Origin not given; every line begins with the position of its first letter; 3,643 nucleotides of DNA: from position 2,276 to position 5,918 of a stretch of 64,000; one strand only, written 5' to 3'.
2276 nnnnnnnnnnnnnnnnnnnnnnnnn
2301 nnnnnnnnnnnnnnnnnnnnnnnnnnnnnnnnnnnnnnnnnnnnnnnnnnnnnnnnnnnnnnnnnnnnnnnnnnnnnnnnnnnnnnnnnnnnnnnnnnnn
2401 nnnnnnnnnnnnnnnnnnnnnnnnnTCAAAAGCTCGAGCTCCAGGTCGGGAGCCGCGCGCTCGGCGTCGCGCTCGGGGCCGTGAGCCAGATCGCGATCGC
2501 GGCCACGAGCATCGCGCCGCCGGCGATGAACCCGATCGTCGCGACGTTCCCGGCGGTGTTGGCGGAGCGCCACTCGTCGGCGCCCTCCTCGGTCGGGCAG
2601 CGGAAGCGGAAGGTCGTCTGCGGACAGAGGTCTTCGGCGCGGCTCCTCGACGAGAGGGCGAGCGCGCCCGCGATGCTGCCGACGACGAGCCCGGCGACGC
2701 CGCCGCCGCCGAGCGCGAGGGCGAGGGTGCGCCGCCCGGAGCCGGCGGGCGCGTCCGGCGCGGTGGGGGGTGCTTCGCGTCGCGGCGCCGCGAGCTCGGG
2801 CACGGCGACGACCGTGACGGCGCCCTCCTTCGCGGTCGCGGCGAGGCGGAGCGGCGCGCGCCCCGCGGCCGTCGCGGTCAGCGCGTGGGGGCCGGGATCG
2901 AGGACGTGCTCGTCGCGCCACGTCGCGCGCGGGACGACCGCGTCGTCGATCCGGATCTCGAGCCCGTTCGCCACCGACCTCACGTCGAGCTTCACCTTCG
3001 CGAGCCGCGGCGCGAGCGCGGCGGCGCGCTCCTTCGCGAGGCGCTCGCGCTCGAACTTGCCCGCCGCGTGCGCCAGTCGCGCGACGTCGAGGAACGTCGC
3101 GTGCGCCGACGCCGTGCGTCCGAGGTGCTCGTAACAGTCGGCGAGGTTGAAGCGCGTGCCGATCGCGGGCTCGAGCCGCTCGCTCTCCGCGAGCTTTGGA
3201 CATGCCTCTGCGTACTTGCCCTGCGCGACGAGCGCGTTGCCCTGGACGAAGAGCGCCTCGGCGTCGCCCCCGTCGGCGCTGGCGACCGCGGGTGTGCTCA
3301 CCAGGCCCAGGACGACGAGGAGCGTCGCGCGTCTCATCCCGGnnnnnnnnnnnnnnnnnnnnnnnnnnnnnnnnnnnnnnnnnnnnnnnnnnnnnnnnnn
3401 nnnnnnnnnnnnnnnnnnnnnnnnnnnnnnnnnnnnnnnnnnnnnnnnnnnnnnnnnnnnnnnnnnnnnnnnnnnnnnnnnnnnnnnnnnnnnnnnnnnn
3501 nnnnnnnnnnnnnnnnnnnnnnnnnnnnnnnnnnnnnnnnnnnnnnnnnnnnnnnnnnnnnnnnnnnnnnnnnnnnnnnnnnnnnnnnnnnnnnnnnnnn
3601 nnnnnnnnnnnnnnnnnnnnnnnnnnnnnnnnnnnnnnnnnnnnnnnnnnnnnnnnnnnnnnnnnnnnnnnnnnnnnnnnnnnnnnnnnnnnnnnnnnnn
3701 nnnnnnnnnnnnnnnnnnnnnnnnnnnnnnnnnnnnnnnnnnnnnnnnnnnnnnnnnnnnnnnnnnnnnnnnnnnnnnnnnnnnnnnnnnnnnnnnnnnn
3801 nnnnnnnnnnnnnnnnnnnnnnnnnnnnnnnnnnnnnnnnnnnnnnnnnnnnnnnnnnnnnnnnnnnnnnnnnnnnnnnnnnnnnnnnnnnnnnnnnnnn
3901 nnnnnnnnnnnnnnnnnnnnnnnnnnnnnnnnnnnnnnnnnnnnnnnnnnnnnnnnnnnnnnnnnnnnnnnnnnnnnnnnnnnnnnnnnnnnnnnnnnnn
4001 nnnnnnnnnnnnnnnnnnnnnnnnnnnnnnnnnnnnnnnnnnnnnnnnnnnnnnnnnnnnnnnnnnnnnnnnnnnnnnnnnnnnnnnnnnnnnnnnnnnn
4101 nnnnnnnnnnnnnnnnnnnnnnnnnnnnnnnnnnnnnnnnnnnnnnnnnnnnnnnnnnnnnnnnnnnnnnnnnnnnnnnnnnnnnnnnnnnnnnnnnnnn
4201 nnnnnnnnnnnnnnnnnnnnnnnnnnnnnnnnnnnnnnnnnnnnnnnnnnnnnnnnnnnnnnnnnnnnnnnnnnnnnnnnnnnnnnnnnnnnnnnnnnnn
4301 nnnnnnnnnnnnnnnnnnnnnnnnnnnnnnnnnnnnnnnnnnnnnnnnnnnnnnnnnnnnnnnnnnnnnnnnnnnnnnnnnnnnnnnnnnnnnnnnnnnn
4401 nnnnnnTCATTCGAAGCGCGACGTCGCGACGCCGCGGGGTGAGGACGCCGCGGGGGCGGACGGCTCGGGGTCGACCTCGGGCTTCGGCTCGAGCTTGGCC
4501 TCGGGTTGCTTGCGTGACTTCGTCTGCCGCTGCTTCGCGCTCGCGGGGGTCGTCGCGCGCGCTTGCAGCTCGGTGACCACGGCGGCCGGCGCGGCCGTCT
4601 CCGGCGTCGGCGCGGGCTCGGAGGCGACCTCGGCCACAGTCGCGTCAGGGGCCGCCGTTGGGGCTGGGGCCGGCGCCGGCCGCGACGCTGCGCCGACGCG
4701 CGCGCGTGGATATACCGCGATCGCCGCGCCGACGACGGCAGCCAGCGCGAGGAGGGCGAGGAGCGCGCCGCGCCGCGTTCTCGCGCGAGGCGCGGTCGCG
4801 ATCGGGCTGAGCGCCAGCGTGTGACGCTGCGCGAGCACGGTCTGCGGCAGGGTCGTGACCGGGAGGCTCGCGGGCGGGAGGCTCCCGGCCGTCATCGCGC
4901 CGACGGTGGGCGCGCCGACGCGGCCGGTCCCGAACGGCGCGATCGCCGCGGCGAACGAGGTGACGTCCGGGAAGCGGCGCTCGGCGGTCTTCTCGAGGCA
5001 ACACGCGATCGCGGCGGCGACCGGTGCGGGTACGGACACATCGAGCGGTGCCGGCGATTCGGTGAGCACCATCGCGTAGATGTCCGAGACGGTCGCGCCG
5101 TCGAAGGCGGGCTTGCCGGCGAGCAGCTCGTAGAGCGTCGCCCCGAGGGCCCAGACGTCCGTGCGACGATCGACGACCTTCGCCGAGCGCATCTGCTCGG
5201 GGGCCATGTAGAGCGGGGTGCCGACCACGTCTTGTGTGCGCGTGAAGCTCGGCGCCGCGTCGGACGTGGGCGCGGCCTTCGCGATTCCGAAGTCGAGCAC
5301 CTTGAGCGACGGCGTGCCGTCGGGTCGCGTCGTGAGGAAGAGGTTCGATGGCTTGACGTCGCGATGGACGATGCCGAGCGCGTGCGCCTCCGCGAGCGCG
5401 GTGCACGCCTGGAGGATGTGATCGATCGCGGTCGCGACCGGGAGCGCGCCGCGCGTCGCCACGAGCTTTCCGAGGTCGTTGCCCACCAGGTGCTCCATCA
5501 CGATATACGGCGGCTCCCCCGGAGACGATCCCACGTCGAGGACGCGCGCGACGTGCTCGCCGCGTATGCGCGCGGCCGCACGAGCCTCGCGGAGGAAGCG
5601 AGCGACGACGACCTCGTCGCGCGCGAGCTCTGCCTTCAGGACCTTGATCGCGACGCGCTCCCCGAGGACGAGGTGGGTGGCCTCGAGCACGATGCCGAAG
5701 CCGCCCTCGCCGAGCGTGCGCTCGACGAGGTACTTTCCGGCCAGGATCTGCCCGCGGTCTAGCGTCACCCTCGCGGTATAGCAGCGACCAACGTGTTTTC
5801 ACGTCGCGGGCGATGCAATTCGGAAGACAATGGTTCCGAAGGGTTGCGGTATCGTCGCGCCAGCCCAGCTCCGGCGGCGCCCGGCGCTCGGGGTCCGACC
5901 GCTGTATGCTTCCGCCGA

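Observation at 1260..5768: Ser/Thr kinase operon with two paralogous YWTD-propeller lipoproteins and a periplasmic TPR protein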

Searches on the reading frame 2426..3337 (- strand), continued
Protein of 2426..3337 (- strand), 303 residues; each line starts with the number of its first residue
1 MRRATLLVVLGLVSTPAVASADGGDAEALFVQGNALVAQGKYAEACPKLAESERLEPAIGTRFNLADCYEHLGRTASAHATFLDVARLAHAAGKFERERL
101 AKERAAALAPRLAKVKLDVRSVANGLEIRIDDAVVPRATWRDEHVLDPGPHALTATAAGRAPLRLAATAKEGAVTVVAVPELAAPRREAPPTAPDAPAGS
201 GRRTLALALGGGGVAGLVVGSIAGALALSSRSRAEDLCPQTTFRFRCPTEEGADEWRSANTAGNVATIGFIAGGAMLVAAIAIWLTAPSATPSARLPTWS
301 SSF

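Call 59: search_protein_families(library=pfam, proteins=[L027:3910-5187:+, L028:6977-9070:+, L034:6885-8807:+, L043:6996-8480:+, L054:5390-6622:+, L067:7101-8069:+, L071:6805-8370:+, L075:6597-8105:+, L037:7020-7667:+, L040:6989-8350:+], max_evalue=0.01)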
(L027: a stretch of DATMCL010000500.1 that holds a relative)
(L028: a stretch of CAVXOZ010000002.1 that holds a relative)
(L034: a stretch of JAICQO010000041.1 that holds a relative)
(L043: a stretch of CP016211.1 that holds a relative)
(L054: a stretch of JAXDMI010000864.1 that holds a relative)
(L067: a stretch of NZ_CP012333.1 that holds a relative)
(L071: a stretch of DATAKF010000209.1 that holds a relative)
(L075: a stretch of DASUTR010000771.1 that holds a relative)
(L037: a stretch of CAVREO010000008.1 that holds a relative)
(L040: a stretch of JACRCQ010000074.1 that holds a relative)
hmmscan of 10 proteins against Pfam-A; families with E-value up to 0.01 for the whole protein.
L027:3910-5187:+ (425 aa): 1 family
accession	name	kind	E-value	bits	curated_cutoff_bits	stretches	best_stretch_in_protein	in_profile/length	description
PF01670.23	Glyco_hydro_12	-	9.4e-05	23.1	27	1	248-414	51-206/207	Glycosyl hydrolase family 12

L028:6977-9070:+ (697 aa): 1 family
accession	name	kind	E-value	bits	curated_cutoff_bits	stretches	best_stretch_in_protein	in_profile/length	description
PF13385.13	Laminin_G_3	-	9.7e-05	23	27.6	1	525-681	2-148/151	Concanavalin A-like lectin/glucanases superfamily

L034:6885-8807:+ (640 aa): 2 families
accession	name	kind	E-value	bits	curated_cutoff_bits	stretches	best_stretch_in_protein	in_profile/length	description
PF13205.12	Big_5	-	1.4e-18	68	23.6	1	106-206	3-105/105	Bacterial Ig-like domain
PF04234.18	CopC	-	0.0004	21.8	23.3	0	110-185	4-75/92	CopC domain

L043:6996-8480:+ (494 aa): 1 family
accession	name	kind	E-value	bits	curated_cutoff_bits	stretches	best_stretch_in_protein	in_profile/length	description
PF06739.17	SBBP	-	0.0035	17.7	20.5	1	90-118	1-30/38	Beta-propeller repeat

L054:5390-6622:+ (410 aa): 0 families

L067:7101-8069:+ (322 aa): 0 families

L071:6805-8370:+ (521 aa): 1 family
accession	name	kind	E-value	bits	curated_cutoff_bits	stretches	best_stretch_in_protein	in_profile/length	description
PF13620.12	CarboxypepD_reg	-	0.0016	19.2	32.3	0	116-165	2-58/82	Carboxypeptidase regulatory-like domain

L075:6597-8105:+ (502 aa): 0 families

L037:7020-7667:+ (215 aa): 0 families

L040:6989-8350:+ (453 aa): 0 families

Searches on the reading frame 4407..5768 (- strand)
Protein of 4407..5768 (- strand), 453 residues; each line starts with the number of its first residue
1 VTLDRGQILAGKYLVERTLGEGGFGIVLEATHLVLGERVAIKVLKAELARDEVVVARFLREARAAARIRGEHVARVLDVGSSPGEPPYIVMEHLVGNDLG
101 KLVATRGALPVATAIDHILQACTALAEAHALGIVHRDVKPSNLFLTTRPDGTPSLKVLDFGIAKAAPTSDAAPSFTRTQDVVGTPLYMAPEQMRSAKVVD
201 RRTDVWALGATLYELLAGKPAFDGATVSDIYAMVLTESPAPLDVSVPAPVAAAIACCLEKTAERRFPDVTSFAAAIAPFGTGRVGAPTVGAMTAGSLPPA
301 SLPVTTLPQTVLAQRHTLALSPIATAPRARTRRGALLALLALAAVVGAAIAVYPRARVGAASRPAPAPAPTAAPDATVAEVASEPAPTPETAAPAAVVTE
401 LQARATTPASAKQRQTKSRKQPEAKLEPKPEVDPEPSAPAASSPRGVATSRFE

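Call 4: search_protein_families(library=pfam, proteins=[window:4407-5768:-], max_evalue=1)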
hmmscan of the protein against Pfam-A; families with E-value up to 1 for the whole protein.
window:4407-5768:- (453 aa): 7 families
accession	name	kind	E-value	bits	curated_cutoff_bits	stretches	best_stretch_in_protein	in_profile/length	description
PF00069.31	Pkinase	-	1.2e-43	149.8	31.7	1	14-265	2-251/263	Protein kinase domain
PF07714.23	PK_Tyr_Ser-Thr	-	5.1e-30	105.1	23.1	1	16-265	4-248/258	Protein tyrosine and serine/threonine kinase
PF03109.22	ABC1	-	5.1e-05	23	22.9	1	84-166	140-217/244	ABC1 atypical kinase-like domain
PF01636.29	APH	-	0.00017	21.9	23.2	1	113-166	148-200/239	Phosphotransferase enzyme family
PF17667.7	Pkinase_fungal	-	0.0029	16.8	24.1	1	89-196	265-368/387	Fungal protein kinase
PF06293.20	Kdo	-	0.0051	16.7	21.3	1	85-161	90-167/207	Lipopolysaccharide kinase (Kdo/WaaP) family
PF14531.12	Kinase-like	-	0.17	11.5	25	0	118-215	151-244/289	Kinase-like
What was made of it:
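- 4407..5768 (-): Hanks-type Ser/Thr kinase, 453 aa: cytoplasmic kinase domain, one TM helix, disordered Ala/Pro-rich periplasmic tail. Pkinase E 1.2e-43 over res 14-265 (call 4).
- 4974..5729 (-): Kinase catalytic domain (res 14-265). Pfam PF00069 match (call 4).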

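Call 5: search_protein_families(library=ncbifam, proteins=[window:4407-5768:-], max_evalue=1)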
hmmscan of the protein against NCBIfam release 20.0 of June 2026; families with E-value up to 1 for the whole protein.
window:4407-5768:- (453 aa): 18 families
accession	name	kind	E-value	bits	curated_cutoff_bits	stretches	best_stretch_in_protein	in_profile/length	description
NF033483.0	PknB_PASTA_kin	equivalog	9.4e-73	246.1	450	1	6-282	2-271/563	Stk1 family PASTA domain-containing Ser/Thr kinase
TIGR03903.1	TOMM_kin_cyc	equivalog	3.2e-46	157.8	705.75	1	36-252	3-215/1267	TOMM system kinase/cyclase fusion protein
NF047741.1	antiphage_MADS6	equivalog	7.6e-41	140.3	460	2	116-276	303-457/612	methylation-associated defense system protein kinase MAD6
NF052427.1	StpK7MSMEG_1200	equivalog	1.9e-39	135.6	900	1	11-281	7-270/601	serine/threonine protein kinase StpK7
NF053615.1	SerThrKinAfsKStmc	equivalog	8.8e-32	110.6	1300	1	13-435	15-421/809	protein serine/threonine kinase AfsK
NF009651.0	PRK13184.1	equivalog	8.3e-22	77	839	1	12-231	3-240/932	serine/threonine-protein kinase PknD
NF033442.0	BREX_PglW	equivalog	1e-19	69.9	990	2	4-168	505-665/1391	BREX system serine/threonine kinase PglW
NF038150.1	lanthi_synth_IV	equivalog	3.5e-19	68.6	650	1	7-277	185-454/851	class IV lanthionine synthetase LanL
NF043056.1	T4SS_LegK1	equivalog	2.8e-10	39.4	550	1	86-215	153-283/516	Dot/Icm T4SS effector kinase LegK1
NF058632.1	SerThrKinPrkT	equivalog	5.3e-10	38.8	280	1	9-161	19-163/322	serine/threonine protein kinase PrkT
NF038151.1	lanthi_synth_III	equivalog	1.7e-07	30.1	575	1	51-217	263-424/833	class III lanthionine synthetase LanKC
NF011463.0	PRK14879.1-4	equivalog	1.4e-06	27.9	188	1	34-164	42-161/237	Kae1-associated kinase Bud32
TIGR03724.2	arch_bud32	equivalog_domain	2.8e-06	27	125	1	52-166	34-134/193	KEOPS complex kinase/ATPase Bud32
NF007174.0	PRK09605.1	equivalog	0.00039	19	447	1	51-166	376-476/535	bifunctional N(6)-L-threonylcarbamoyladenine synthase/serine/threonine protein kinase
NF011464.0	PRK14879.1-7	equivalog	0.0026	17.5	246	1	54-170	49-156/221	Kae1-associated kinase Bud32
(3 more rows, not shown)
